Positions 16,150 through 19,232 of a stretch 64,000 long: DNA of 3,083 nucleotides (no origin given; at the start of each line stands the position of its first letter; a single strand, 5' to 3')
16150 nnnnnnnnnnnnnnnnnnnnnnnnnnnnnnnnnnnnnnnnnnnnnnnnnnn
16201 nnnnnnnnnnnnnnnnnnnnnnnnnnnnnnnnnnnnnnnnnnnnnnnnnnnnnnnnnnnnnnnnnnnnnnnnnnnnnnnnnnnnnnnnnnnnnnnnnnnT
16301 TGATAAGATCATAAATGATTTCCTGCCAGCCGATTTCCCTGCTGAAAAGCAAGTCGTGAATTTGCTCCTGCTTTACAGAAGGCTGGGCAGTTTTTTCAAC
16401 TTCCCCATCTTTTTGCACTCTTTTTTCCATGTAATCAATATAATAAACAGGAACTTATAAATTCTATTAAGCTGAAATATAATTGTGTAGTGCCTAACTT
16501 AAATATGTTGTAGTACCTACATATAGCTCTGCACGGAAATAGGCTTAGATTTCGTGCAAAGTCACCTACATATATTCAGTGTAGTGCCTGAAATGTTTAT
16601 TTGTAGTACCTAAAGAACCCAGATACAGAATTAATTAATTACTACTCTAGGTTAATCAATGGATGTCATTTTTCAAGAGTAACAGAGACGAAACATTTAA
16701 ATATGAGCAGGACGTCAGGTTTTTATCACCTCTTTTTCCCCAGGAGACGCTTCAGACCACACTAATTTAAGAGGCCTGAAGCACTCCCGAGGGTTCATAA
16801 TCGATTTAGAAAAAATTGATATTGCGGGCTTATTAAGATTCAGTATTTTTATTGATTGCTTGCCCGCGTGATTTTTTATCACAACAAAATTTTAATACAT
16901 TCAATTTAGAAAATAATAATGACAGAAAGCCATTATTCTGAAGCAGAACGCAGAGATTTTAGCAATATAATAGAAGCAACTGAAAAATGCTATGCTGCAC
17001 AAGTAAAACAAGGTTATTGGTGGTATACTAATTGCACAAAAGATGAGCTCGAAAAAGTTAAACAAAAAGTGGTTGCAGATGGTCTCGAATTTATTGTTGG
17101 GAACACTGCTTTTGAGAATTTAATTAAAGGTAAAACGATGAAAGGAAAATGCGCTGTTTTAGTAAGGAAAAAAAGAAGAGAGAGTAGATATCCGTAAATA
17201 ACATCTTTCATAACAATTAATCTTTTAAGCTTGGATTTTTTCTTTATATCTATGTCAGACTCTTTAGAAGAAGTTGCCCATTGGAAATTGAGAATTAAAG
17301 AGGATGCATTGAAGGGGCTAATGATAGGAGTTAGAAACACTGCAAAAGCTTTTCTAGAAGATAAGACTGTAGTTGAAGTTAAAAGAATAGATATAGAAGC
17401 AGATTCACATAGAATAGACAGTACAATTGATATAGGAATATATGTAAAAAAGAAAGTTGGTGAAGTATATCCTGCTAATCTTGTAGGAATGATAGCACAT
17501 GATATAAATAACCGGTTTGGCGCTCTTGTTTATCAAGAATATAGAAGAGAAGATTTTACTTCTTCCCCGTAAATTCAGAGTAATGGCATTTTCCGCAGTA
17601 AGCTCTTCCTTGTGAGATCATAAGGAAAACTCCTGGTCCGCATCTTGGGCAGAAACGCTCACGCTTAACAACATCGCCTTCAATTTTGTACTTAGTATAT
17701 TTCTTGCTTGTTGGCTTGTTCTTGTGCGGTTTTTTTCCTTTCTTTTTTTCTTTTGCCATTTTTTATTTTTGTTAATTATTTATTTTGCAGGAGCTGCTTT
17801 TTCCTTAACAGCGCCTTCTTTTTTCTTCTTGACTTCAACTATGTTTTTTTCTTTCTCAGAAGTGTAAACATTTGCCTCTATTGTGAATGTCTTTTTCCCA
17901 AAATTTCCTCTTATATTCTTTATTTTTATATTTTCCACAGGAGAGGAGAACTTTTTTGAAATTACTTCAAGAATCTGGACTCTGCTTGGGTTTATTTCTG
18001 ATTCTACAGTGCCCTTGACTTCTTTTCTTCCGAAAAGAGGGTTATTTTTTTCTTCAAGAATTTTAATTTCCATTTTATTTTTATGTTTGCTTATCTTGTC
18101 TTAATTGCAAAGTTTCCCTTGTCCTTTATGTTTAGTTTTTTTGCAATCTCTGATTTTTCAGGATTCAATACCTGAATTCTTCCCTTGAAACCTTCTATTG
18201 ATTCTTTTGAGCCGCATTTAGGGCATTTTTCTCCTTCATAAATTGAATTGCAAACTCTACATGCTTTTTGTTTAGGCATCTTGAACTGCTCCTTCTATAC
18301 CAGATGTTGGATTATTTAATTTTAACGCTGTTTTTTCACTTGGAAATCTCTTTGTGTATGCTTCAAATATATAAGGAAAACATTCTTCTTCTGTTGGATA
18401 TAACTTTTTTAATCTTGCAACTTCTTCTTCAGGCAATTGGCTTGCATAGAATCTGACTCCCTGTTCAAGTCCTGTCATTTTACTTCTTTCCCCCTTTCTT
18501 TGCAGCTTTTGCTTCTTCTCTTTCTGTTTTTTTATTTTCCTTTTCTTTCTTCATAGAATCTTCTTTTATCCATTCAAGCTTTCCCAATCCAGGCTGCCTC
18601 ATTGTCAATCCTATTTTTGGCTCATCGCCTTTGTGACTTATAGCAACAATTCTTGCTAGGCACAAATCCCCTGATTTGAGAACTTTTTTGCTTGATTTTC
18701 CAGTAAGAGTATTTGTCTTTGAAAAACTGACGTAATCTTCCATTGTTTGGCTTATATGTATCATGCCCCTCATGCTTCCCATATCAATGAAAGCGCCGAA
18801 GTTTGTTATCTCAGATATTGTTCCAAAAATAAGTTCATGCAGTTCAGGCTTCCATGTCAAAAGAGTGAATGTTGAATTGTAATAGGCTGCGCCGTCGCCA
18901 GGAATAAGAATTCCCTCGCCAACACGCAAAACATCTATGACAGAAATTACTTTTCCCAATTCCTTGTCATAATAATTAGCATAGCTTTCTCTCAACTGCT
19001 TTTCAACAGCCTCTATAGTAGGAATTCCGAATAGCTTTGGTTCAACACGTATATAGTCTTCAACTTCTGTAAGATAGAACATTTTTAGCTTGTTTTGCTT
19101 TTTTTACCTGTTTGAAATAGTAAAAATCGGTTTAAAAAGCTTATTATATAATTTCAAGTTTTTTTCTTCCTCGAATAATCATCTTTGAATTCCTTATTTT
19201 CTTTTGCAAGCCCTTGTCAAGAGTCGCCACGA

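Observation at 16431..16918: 488-bp ORF-free region with hairpins and a terminator-like element. Candidate structured ncRNA locus.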

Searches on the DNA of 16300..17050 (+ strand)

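Call 12: search_rna_families(source=window, start=16300, end=17050, threshold=evalue, max_evalue=10, show_alignments=3)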
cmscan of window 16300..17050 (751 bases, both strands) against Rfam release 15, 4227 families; matches with E-value up to 10: 3.
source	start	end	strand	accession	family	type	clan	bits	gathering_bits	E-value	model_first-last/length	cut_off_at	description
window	16334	16545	+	RF04318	idnO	Cis-reg;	-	16.5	100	8.3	1-206/206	no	idnO ncRNA motif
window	16861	16924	-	RF02407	snoR122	Gene; snRNA; snoRNA; CD-box;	-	15.4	36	10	1-74/74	no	Small nucleolar RNA snoR122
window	16525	16561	-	RF04138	mir-9243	Gene; miRNA;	-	15.1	83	8.8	1-86/86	no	mir-9243 microRNA precursor family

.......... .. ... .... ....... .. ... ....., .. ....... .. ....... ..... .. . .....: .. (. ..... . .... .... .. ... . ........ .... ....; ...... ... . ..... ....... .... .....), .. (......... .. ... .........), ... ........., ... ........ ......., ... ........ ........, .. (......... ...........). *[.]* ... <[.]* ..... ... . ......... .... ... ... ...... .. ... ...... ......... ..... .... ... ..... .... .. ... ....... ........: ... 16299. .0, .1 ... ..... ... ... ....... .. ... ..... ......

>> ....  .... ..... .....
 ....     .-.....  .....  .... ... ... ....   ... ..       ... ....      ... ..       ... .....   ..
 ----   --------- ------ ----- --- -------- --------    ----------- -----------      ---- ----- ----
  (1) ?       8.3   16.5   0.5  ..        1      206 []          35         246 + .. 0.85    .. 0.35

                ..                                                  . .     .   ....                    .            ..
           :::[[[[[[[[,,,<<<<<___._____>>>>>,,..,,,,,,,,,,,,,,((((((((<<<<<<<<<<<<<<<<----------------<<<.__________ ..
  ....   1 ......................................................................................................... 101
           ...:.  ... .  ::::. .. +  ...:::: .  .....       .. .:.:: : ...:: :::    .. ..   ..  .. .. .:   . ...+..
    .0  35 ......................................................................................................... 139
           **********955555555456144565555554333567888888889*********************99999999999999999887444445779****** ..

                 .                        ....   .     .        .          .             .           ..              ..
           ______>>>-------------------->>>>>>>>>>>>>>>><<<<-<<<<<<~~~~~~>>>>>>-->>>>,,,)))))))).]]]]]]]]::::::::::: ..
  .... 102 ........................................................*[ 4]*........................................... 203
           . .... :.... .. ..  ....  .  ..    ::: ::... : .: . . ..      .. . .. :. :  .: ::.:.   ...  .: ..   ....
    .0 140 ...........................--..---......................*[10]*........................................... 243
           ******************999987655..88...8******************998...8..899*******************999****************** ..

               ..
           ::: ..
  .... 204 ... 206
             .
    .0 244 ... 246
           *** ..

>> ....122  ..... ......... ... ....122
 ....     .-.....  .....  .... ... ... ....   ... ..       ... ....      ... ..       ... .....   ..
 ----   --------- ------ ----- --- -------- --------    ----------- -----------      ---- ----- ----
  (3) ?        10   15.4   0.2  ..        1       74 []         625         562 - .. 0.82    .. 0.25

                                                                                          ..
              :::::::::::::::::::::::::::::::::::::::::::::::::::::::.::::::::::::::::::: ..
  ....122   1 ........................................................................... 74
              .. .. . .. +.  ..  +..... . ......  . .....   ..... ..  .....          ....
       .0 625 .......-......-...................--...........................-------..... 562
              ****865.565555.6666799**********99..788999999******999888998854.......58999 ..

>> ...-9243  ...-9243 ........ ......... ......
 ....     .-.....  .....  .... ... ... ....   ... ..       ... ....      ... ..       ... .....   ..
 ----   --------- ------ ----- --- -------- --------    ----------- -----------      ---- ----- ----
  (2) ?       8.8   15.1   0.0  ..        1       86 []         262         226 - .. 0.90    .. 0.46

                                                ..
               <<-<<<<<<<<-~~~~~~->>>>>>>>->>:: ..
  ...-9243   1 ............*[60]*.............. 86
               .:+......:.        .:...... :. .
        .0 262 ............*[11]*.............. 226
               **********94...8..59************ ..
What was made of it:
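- On Archaeal SRP RNA (Rfam Archaea_SRP): Nothing scores below E = 8 in 16300-17050 with permissive filters (call 12).
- On Box C/D sRNA: The only snoRNA hit has E = 10 and lies on the other strand (call 12).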

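Call 37: build_rna_model(alignment_id=A3)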
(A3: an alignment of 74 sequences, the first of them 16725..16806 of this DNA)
Model R1 built from alignment A3 (74 sequences, 88 columns); structure: RNAalifold consensus.
model positions 78; base pairs 15; branch points 0; effective number of sequences 3.19; information 0.725 bits per position. Calibrated on 0.2 Mb of random sequence (short: E-values are rough).
structure used (alignment columns):
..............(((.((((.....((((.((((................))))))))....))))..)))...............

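Call 38: search_with_rna_model(model_id=R1, sources=[window, L009, L010, L011, L012, L013, L014, L015, L016, L017, L018, L019, L020, L021, L022, L023, L024, L025, L026, L027, L028, L029, L030, L031, L032, L033, L034, L035, L036, L037, L038, L039, L040, L041, L042, L043, L044, L045, L046, L047, L048, L049, L050, L051, L052, L053, L054, L055, L056, L057, L058, L059, L060, L061, L062, L063, L064, L065, L066, L067, L068, L069, L070, L071, L072, L073, L074, L075, L076, L077, L078, L079, L080, L081, L082, L083, L084, L085, L086, L087, L088], max_evalue=1, make_alignment=true)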
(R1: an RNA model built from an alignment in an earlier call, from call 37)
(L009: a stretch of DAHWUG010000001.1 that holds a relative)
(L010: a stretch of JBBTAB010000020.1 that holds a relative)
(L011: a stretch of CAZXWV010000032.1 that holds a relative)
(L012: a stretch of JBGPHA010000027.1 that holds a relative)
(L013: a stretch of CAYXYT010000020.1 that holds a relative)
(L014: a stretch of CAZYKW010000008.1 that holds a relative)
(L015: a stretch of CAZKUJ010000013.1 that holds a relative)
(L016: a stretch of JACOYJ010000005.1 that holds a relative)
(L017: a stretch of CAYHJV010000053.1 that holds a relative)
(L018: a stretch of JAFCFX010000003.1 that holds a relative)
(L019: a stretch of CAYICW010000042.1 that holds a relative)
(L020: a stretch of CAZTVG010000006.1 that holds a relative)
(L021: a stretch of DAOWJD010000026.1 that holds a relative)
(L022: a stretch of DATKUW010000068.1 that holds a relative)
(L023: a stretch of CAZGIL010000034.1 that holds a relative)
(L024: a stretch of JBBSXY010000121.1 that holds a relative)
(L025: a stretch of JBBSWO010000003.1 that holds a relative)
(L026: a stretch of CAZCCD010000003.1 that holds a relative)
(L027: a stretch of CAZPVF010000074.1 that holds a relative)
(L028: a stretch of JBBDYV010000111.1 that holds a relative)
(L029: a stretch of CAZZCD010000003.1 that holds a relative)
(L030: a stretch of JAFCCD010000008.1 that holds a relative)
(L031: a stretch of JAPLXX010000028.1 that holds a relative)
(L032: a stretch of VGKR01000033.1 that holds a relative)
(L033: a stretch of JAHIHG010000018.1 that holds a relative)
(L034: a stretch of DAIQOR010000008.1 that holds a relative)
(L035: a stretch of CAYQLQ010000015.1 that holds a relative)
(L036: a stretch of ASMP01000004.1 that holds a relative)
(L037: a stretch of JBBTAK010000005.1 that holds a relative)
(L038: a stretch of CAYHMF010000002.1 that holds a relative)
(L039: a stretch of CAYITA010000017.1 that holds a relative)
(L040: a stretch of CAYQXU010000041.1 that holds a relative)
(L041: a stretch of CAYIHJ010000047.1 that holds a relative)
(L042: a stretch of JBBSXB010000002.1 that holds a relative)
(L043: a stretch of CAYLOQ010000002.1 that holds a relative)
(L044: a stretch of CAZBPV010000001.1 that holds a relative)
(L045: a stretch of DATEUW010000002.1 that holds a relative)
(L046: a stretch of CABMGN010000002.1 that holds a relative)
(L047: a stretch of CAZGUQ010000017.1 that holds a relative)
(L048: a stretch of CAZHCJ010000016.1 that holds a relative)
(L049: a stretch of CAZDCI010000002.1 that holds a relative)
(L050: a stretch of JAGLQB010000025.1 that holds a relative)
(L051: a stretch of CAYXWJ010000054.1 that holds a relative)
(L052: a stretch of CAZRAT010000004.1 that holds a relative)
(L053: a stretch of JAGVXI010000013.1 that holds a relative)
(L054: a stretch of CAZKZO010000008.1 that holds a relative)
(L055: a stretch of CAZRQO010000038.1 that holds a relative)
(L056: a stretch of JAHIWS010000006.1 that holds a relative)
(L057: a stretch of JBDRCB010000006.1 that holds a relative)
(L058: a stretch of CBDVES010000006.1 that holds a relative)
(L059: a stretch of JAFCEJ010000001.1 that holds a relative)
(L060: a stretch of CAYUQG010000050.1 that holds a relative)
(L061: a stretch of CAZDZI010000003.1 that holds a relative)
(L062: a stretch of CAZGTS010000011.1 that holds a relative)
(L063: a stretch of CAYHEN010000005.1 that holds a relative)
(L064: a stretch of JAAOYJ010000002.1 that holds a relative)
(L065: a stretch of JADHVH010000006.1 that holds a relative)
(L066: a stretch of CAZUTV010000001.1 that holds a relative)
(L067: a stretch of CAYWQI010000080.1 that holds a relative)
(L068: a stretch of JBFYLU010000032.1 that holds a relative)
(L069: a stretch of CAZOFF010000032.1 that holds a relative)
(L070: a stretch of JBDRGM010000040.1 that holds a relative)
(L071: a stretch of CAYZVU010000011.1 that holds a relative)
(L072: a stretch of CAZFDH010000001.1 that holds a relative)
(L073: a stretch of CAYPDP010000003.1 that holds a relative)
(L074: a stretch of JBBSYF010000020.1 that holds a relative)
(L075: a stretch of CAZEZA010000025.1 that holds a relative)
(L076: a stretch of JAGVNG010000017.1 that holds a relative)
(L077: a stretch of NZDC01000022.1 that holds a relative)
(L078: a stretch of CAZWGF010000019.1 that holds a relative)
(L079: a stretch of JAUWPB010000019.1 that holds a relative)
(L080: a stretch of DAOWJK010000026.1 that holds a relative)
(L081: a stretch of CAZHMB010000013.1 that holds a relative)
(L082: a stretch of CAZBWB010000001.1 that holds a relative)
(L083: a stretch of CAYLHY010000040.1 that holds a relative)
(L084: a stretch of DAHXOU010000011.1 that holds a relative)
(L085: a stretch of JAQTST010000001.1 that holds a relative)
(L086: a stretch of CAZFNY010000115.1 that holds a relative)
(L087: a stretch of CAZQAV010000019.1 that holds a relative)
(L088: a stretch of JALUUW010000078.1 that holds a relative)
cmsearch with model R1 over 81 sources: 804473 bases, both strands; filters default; matches with E-value up to 1: 105.
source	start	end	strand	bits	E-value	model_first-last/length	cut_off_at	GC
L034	5196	5273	-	93.8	1.3e-18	1-78/78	no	0.38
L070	2766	2843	-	91.9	3.6e-18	1-78/78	no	0.41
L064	5213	5290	+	91.4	4.5e-18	1-78/78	no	0.4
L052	5516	5593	-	91.4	4.6e-18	1-78/78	no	0.41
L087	5698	5775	-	91.2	5.1e-18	1-78/78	no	0.38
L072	5720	5797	-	91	5.5e-18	1-78/78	no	0.44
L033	3065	3142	-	90.8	6.3e-18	1-78/78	no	0.44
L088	5700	5779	-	90.6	7e-18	1-78/78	no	0.41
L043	5743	5820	-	90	9.7e-18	1-78/78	no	0.44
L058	5704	5781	-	89.7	1.1e-17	1-78/78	no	0.37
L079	5583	5660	-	89.6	1.2e-17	1-78/78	no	0.37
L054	111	188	-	89.3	1.4e-17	1-78/78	no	0.41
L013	3916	3993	-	88.4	2.3e-17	1-78/78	no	0.45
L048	1692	1769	-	87.9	3e-17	1-78/78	no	0.41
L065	5724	5801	-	87.2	4.1e-17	1-78/78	no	0.38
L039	1748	1825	-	87.2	4.1e-17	1-78/78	no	0.4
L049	3027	3104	-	87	4.8e-17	1-78/78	no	0.44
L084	4091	4167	-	86.8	5.2e-17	1-78/78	no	0.39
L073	5725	5804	-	85.6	1e-16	1-78/78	no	0.39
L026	5709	5786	-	85.3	1.1e-16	1-78/78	no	0.37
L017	880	957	-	83.9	2.5e-16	1-78/78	no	0.38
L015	33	110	-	83.6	2.8e-16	1-78/78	no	0.38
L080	5696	5773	-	83.5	3.1e-16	1-78/78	no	0.47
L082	5736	5811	-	83.4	3.1e-16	1-78/78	no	0.43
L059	5731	5810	-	83.4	3.2e-16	1-78/78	no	0.41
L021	2408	2485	-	83.3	3.3e-16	1-78/78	no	0.38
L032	924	1001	-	83.1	3.7e-16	1-78/78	no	0.38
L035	5721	5797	-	83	3.8e-16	1-78/78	no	0.42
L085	5717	5793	-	83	3.9e-16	1-78/78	no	0.42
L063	5713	5789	-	82.9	4e-16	1-78/78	no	0.42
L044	1549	1626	-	82.9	4.1e-16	1-78/78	no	0.37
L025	5683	5761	-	82.7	4.6e-16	1-78/78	no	0.42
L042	5682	5760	-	82.7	4.6e-16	1-78/78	no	0.42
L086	479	557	-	82.3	5.6e-16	1-78/78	no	0.42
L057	5710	5786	-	82.3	5.8e-16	1-78/78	no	0.45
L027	1866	1944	-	82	6.6e-16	1-78/78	no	0.43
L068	5733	5810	-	81.5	8.5e-16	1-78/78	no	0.4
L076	5623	5699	-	81.4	9.2e-16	1-78/78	no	0.43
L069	104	182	-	81.2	1e-15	1-78/78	no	0.41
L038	2228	2305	-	81.1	1e-15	1-78/78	no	0.44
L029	5714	5791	-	81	1.1e-15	1-78/78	no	0.4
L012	2264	2339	-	80.7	1.3e-15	1-78/78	no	0.42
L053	5614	5692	-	80.6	1.4e-15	1-78/78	no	0.44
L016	5701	5779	-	80.6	1.4e-15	1-78/78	no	0.42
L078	72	147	-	80.5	1.5e-15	1-78/78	no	0.41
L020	3374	3450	-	80.4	1.5e-15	1-78/78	no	0.42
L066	5629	5706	-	80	2e-15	1-78/78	no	0.44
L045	5685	5760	-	79.9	2e-15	1-78/78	no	0.46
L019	77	153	-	79.9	2e-15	1-78/78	no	0.45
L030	5710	5787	-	79.7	2.2e-15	1-78/78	no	0.35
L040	2575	2653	-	79.7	2.3e-15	1-78/78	no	0.44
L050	5729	5806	-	79.5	2.5e-15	1-78/78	no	0.44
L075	1373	1449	-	79.4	2.6e-15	1-78/78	no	0.39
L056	5727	5804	-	79.4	2.7e-15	1-78/78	no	0.38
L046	5689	5767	-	79.3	2.7e-15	1-78/78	no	0.42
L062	1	74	-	78.9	3.4e-15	1-78/78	no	0.41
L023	1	72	-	78.6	4.1e-15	1-72/78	3'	0.44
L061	5723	5800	-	78.3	4.8e-15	1-78/78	no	0.42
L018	5725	5801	-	78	5.5e-15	1-78/78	no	0.42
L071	5664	5740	-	77.8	6.1e-15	1-78/78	no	0.43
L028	2887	2962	-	77.4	7.7e-15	1-78/78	no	0.45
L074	2358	2433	-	77.2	8.3e-15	1-78/78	no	0.45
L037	4533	4610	-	76.5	1.2e-14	1-78/78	no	0.47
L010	5639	5717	-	76.5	1.2e-14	1-78/78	no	0.46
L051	1789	1867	-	76.1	1.5e-14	1-78/78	no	0.46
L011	1758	1833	-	76.1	1.5e-14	1-78/78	no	0.41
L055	3214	3292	-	76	1.6e-14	1-78/78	no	0.42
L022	2615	2693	-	75.3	2.2e-14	1-78/78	no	0.44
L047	4193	4270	-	73.8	5.1e-14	1-78/78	no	0.45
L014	1540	1618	-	73.8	5.2e-14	1-78/78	no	0.43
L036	5680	5759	-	71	2.2e-13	1-78/78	no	0.46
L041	1607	1682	-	70.7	2.6e-13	1-78/78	no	0.41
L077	4620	4697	-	70.6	2.8e-13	1-78/78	no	0.38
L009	5668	5746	-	69.8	4.3e-13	1-78/78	no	0.47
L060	448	524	-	69.2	5.7e-13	1-78/78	no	0.4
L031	1600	1677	-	67.2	1.6e-12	1-78/78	no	0.45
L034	5207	5260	+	22.4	0.034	15-68/78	no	0.44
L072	5731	5784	+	21.4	0.057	15-68/78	no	0.54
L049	3039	3090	+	20.6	0.087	16-67/78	no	0.5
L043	5754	5807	+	19.8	0.13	15-68/78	no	0.5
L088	5711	5766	+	19.8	0.14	15-68/78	no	0.48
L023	10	55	+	19.3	0.17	19-64/78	no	0.46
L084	4102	4154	+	19.3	0.17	15-68/78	no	0.45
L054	123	174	+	19.2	0.18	16-67/78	no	0.48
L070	2777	2830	+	18.7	0.23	15-68/78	no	0.5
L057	5721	5773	+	18.6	0.26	15-68/78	no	0.53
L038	2240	2291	+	18.3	0.29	16-67/78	no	0.5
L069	115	169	+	17.9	0.36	15-68/78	no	0.45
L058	5719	5764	+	17.8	0.37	19-64/78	no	0.37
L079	5598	5643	+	17.8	0.37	19-64/78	no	0.37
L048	1704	1755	+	17.5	0.46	16-67/78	no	0.48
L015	44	97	+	17.1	0.55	15-68/78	no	0.43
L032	935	988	+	17.1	0.55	15-68/78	no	0.43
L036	5651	5682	+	16.7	0.67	1-78/78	no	0.31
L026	5720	5773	+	16.7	0.69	15-68/78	no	0.44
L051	1792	1861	+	16.6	0.71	1-78/78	no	0.44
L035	5736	5781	+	16.6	0.73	19-64/78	no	0.43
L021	2419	2472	+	16.4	0.79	15-68/78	no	0.46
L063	5724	5776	+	16.4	0.79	15-68/78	no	0.47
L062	10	61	+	16.3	0.86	16-67/78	no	0.46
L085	5728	5780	+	16.2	0.88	15-68/78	no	0.47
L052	5527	5580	+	16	1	15-68/78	no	0.5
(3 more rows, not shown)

Alignment A4: 105 matches aligned to the model, 113 columns, each read 5' to 3' on its own strand. Consensus structure (alignment columns), stored with it:
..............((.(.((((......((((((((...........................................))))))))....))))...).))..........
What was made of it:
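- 16738..16795 (+): Core hairpin. Its base, CCC-A-GG / CC-YA-GGG, is conserved and is followed by UU. The upper helix is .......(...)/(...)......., and the apical part is variable. CM R1 finds one strong hit per locus (call 38).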

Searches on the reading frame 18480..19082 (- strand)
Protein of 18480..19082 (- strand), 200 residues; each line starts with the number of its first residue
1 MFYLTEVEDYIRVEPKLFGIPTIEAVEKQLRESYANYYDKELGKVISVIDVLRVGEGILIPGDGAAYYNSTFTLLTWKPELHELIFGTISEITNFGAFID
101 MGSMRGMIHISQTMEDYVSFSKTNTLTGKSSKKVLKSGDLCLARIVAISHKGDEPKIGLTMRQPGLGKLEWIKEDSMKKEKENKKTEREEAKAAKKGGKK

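Call 10: search_protein_families(library=pfam, proteins=[window:18480-19082:-], max_evalue=0.01)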
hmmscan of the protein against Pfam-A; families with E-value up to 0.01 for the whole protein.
window:18480-19082:- (200 aa): 2 families
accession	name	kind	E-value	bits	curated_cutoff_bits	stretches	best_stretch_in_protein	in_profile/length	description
PF03876.22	SHS2_Rpb7-N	-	2.4e-13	50.4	24.8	1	8-64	1-57/57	SHS2 domain found in N terminus of Rpb7p/Rpc25p/MJ0397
PF00575.29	S1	-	2e-08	34.9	22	1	78-139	1-53/74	S1 RNA binding domain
